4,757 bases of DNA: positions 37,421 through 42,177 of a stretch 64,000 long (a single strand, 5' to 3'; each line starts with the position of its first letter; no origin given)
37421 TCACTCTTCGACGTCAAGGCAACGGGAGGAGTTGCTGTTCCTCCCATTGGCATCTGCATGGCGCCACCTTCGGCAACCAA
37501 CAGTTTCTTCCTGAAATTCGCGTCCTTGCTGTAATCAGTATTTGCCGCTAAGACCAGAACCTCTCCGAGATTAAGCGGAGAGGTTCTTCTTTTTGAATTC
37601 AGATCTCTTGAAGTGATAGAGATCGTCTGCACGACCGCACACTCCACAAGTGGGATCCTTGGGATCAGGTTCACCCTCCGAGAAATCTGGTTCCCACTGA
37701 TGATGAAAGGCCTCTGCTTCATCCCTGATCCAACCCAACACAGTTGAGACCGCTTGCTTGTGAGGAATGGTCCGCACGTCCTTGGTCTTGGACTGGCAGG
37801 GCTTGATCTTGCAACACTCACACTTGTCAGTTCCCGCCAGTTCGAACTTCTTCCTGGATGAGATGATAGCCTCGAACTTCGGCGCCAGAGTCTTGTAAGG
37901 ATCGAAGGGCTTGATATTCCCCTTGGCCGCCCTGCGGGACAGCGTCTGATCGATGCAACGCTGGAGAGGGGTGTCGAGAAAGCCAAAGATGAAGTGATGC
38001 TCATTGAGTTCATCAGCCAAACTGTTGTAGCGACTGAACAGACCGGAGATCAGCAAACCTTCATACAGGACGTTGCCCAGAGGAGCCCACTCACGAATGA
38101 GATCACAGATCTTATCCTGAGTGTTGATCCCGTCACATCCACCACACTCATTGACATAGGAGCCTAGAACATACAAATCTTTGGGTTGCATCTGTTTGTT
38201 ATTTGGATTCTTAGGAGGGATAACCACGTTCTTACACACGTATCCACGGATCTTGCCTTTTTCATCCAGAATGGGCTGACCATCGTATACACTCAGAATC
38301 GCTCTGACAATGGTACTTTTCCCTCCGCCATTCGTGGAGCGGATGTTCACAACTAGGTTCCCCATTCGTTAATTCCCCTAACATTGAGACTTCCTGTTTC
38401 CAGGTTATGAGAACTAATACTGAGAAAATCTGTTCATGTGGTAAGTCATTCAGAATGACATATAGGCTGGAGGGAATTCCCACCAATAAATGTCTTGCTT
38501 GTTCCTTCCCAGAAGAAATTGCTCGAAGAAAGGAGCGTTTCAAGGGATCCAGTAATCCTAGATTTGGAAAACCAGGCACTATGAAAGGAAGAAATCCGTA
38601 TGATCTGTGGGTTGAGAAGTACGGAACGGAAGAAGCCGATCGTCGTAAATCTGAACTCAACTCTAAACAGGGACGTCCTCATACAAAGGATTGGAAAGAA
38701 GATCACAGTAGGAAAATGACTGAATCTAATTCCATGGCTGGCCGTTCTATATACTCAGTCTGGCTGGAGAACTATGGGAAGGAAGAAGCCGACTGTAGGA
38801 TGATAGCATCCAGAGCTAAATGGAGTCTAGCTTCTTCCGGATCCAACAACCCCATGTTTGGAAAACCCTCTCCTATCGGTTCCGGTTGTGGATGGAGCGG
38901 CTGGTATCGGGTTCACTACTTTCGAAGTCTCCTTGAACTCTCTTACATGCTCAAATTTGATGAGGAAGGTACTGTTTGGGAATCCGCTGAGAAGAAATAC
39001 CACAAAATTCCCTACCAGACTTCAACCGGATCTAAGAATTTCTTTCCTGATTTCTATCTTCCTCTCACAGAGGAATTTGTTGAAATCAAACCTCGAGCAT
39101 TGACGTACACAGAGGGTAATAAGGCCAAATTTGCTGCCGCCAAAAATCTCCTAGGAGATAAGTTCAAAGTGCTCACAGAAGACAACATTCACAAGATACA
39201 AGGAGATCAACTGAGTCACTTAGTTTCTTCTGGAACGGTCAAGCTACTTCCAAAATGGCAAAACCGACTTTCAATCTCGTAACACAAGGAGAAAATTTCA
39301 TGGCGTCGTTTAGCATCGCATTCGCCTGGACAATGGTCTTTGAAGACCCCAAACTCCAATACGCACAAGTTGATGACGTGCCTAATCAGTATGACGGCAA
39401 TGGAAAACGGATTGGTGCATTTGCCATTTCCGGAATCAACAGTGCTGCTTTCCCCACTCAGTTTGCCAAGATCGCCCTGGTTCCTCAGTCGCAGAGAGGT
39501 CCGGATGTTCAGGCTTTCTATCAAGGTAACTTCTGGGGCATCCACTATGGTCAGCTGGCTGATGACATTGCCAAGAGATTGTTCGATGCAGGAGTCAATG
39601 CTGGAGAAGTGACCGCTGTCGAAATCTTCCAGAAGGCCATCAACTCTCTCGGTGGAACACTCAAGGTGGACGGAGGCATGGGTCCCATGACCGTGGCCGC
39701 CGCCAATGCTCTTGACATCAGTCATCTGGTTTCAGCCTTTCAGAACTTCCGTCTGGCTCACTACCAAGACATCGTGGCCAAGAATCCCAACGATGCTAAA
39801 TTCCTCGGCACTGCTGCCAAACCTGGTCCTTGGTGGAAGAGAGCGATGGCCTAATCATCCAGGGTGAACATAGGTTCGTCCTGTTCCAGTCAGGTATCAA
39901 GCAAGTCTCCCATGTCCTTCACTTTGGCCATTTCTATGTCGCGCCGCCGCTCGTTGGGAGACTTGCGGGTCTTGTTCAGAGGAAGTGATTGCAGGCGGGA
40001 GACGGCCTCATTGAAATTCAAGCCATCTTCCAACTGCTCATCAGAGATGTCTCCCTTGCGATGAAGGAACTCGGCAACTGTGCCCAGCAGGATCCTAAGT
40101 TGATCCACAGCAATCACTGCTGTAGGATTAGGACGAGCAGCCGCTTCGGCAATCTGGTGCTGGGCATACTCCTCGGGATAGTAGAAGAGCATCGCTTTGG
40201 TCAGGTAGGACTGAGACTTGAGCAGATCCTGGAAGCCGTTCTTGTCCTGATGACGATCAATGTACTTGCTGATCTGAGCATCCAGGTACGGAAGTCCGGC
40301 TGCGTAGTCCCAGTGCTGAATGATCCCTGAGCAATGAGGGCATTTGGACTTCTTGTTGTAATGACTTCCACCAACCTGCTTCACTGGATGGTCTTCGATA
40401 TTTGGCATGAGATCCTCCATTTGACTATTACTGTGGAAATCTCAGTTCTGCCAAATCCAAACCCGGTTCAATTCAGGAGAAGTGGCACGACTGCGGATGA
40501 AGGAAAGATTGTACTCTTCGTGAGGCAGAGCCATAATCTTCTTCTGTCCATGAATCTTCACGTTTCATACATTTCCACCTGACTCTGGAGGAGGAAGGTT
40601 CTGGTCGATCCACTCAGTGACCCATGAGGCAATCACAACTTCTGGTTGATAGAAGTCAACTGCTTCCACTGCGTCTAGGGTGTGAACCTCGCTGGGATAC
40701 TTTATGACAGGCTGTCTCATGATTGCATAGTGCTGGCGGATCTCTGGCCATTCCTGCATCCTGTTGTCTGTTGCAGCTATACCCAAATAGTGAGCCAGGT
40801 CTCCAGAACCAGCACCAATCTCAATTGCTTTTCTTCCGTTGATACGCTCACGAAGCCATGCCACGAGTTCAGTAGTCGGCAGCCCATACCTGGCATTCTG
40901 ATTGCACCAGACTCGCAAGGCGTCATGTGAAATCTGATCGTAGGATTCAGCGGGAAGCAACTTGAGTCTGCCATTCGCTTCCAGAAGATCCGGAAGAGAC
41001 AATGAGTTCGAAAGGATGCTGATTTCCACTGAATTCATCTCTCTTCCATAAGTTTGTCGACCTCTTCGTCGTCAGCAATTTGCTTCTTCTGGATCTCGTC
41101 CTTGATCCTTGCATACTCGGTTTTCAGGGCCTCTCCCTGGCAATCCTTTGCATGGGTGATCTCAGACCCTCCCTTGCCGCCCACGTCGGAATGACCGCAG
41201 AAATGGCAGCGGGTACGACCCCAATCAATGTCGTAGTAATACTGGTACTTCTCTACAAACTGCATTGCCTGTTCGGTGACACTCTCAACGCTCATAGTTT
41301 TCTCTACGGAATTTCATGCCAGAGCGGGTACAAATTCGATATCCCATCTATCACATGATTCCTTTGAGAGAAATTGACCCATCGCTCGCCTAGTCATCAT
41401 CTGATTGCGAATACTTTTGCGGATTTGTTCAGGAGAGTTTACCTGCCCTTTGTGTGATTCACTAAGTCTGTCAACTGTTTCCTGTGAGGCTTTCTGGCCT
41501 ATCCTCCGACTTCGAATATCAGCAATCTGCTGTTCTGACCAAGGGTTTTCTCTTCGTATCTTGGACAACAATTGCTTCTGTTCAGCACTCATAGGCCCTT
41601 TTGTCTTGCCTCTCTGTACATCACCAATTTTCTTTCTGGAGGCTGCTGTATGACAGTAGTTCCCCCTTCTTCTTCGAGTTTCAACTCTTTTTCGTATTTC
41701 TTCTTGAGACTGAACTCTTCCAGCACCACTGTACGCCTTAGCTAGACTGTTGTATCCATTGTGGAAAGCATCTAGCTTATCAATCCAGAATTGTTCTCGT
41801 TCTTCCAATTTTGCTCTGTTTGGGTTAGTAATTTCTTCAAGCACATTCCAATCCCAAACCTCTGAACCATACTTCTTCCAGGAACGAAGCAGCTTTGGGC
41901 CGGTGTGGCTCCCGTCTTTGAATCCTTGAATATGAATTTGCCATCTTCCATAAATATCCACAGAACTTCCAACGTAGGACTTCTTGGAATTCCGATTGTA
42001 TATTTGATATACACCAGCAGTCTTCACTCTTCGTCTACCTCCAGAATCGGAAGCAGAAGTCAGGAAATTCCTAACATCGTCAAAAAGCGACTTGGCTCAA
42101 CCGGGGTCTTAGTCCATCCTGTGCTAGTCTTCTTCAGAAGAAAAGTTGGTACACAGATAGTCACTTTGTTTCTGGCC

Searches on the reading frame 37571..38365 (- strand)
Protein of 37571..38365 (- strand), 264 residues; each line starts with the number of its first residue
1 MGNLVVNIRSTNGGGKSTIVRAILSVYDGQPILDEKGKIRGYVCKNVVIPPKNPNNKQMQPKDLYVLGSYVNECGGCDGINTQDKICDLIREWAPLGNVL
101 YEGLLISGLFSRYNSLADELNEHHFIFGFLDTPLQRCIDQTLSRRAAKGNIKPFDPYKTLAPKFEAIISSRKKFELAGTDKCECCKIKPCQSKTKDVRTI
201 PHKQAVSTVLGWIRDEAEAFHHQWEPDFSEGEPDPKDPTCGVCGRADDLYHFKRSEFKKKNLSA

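Call 14: search_protein_families(library=pfam, proteins=[window:37571-38365:-], max_evalue=0.01)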
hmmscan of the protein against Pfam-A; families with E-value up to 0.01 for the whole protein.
window:37571-38365:- (264 aa): 0 families

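Call 19: search_protein_families(library=pfam, proteins=[window:37571-38365:-], max_evalue=1)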
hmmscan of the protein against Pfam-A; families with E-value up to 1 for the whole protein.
window:37571-38365:- (264 aa): 0 families

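Call 20: search_protein_families(library=phrogs, proteins=[window:37571-38365:-], max_evalue=0.01)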
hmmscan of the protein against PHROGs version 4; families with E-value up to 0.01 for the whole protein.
window:37571-38365:- (264 aa): 1 family
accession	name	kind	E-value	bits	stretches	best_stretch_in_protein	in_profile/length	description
phrog_800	-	head and packaging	3.7e-16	59.8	1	5-183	34-195/511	terminase small subunit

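Call 21: search_dna_similar(query=window:37571-38365:-, collection=phages, mode=protein, max_rows=25, max_evalue=0.001)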
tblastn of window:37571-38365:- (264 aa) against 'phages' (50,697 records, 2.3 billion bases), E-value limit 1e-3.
Records with a match: 32; places in all: 32; records where one place covers at least 80% of the query: 0.
Best place of each record, by identity: <60% 32.
By first word of the organism name: Pseudomonas 17; Bacillus 3; Rhodoferax 2; Acinetobacter 2; Rhizobium 2; Lysinibacillus 2; phage 1; Caudoviricetes 1; Bacteriophage 1; Pseudanabaena 1.
By host as written in the record: Pseudomonas aeruginosa 11; - 5; Pseudomonas sp. 3; Rhodoferax sp. IMCC26218 2; Lysinibacillus fusiformis 2; Pseudomonas luteola 1; Pseudomonas aeruginosa PA14 1; Pseudomonas aeruginosa PAO-1 1; and 6 more.
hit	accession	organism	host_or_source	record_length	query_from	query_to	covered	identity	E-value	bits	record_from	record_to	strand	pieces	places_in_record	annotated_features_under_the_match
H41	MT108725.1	Pseudomonas phage Epa5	Pseudomonas sp.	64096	1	184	70%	34.4%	4e-17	86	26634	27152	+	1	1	none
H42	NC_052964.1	Pseudomonas phage Epa5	Pseudomonas sp.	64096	1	184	70%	34.4%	4e-17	86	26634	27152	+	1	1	none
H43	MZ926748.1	Pseudomonas phage AIIMS-Plu-RaNi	Pseudomonas luteola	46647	5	184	68%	34.6%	6e-17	86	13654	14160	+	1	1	hypothetical protein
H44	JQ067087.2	Pseudomonas phage PaMx11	Pseudomonas aeruginosa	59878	5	184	68%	34.6%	9e-17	85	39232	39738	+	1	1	hypothetical protein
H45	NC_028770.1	Pseudomonas phage PaMx11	Pseudomonas aeruginosa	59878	5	184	68%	34.6%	9e-17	85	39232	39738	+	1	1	terminase small subunit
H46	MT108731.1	Pseudomonas phage Epa43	Pseudomonas sp.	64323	1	184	70%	33.7%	4e-17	86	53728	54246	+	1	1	none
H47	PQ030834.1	Pseudomonas phage phiW8-1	Pseudomonas aeruginosa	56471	5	184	68%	34.0%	2e-17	87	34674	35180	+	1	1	record has no annotation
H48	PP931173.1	Pseudomonas phage PAKlein3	Pseudomonas aeruginosa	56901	5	184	68%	34.0%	8e-17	86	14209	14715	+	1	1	terminase small subunit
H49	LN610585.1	Pseudomonas phage vB_PaeS_PAO1_Ab20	Pseudomonas aeruginosa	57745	5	184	68%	33.5%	2e-16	85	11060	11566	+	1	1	record has no annotation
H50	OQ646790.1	Pseudomonas phage PA_LZ03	Pseudomonas aeruginosa PA14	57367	5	184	68%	33.5%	2e-16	84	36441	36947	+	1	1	hypothetical protein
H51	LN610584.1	Pseudomonas phage vB_PaeS_PAO1_Ab19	Pseudomonas aeruginosa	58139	5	184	68%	33.5%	2e-16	84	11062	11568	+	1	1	record has no annotation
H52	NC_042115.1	Pseudomonas phage vB_PaeS_PAO1_Ab19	Pseudomonas aeruginosa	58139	5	184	68%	33.5%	2e-16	84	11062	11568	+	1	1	terminase small subunit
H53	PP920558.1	Pseudomonas phage Lucjan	Pseudomonas aeruginosa PAO-1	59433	5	184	68%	33.5%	5e-16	83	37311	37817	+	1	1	hypothetical protein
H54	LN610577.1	Pseudomonas phage vB_PaeS_PAO1_Ab18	Pseudomonas aeruginosa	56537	5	184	68%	33.0%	6e-16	83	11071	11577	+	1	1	ORF12: hypothetical protein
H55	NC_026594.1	Pseudomonas phage vB_PaeS_PAO1_Ab18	Pseudomonas aeruginosa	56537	5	184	68%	33.0%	6e-16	83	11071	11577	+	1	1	ORF12: terminase small subunit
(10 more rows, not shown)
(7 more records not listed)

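Call 24: get_annotated_region(hit=H44, flank=7000)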
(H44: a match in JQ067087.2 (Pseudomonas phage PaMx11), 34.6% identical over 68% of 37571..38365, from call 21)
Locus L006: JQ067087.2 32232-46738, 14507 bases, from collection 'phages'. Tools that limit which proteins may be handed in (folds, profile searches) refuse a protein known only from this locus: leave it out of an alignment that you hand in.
description: Pseudomonas phage PaMx11, complete genome.
organism: Pseudomonas phage PaMx11 (NCBI taxid 1175657)
taxonomy: Viruses; Duplodnaviria; Heunggongvirae; Uroviricota; Caudoviricetes; Mesyanzhinovviridae; Bradleyvirinae; Abidjanvirus; Pseudomonas virus PaMx11
host: Pseudomonas aeruginosa; source: environmental water sample; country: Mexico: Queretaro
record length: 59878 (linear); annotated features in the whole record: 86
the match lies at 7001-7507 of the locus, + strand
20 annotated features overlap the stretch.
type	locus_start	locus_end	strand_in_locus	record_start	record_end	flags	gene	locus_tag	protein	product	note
CDS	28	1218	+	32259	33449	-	uvrD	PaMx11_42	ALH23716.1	putative UvrD helicase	-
CDS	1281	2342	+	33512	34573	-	nrdB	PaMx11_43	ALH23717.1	putative ribonucleotide reductase small subunit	-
CDS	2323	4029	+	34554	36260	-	nrdA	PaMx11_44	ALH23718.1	putative ribonucleotide reductase large subunit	-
regulatory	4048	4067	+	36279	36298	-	-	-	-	terminator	terminator_3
CDS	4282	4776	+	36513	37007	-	-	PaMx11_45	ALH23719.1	hypothetical protein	-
CDS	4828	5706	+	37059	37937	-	-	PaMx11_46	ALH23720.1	hypothetical protein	-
CDS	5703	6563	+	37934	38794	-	-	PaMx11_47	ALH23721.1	putative FAD dependent oxidoreductase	-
CDS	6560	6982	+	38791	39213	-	-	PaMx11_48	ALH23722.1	putative acetyltransferase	-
CDS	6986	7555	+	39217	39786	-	-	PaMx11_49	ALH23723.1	hypothetical protein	-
CDS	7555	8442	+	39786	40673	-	-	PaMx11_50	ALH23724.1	hypothetical protein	-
CDS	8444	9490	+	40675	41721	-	-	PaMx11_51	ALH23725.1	putative thymidylate synthase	-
CDS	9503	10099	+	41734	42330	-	thyA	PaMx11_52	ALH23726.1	putative HD domain-containing protein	-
CDS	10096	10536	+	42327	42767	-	-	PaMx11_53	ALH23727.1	hypothetical protein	-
regulatory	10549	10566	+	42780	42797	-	-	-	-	terminator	terminator_4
CDS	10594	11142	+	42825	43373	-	-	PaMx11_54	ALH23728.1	hypothetical protein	-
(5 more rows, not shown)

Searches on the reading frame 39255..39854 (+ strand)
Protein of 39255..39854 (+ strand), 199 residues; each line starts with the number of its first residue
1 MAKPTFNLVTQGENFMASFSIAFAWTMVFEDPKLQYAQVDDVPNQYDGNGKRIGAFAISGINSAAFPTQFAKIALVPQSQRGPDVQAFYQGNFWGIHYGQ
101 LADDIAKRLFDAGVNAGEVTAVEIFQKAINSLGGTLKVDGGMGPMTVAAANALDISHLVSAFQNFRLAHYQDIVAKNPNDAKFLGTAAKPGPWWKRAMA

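Call 14: search_protein_families(library=pfam, proteins=[window:39255-39854:+], max_evalue=0.01)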
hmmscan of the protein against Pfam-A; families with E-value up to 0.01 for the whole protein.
window:39255-39854:+ (199 aa): 2 families
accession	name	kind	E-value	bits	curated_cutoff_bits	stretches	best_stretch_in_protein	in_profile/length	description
PF09374.15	PG_binding_3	-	1.4e-09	38.5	24.6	1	121-185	2-69/76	Predicted Peptidoglycan domain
PF05838.17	Glyco_hydro_108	-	0.0048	17.8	21.2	1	84-117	51-85/85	Glycosyl hydrolase 108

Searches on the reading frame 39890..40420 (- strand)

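Call 14: search_protein_families(library=pfam, proteins=[window:39890-40420:-], max_evalue=0.01)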
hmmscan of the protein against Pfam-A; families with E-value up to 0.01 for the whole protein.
window:39890-40420:- (176 aa): 1 family
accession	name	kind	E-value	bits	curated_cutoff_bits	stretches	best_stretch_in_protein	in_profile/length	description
PF11753.13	DUF3310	-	0.0017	18.8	24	1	19-73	5-59/60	Protein of unknwon function (DUF3310)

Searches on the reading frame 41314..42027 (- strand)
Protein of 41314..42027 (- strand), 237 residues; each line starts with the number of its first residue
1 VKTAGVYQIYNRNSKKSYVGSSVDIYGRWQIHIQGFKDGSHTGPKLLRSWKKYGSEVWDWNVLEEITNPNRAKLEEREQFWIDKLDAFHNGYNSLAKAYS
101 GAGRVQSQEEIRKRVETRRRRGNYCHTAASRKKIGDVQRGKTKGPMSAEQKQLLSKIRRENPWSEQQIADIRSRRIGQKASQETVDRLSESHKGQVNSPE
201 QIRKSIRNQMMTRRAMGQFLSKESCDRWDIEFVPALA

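Call 14: search_protein_families(library=pfam, proteins=[window:41314-42027:-], max_evalue=0.01)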
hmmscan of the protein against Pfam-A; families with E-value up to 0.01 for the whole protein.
window:41314-42027:- (237 aa): 3 families
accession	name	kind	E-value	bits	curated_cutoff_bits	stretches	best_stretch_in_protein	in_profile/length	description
PF01541.30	GIY-YIG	-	1.1e-11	45.3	22.6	1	5-93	3-78/78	GIY-YIG catalytic domain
PF07460.16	NUMOD3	-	1.5e-05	25.2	20.4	0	123-146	1-23/37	NUMOD3 motif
PF13565.12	HTH_32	-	0.0039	18.1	33.7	1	139-188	23-72/73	Homeodomain-like domain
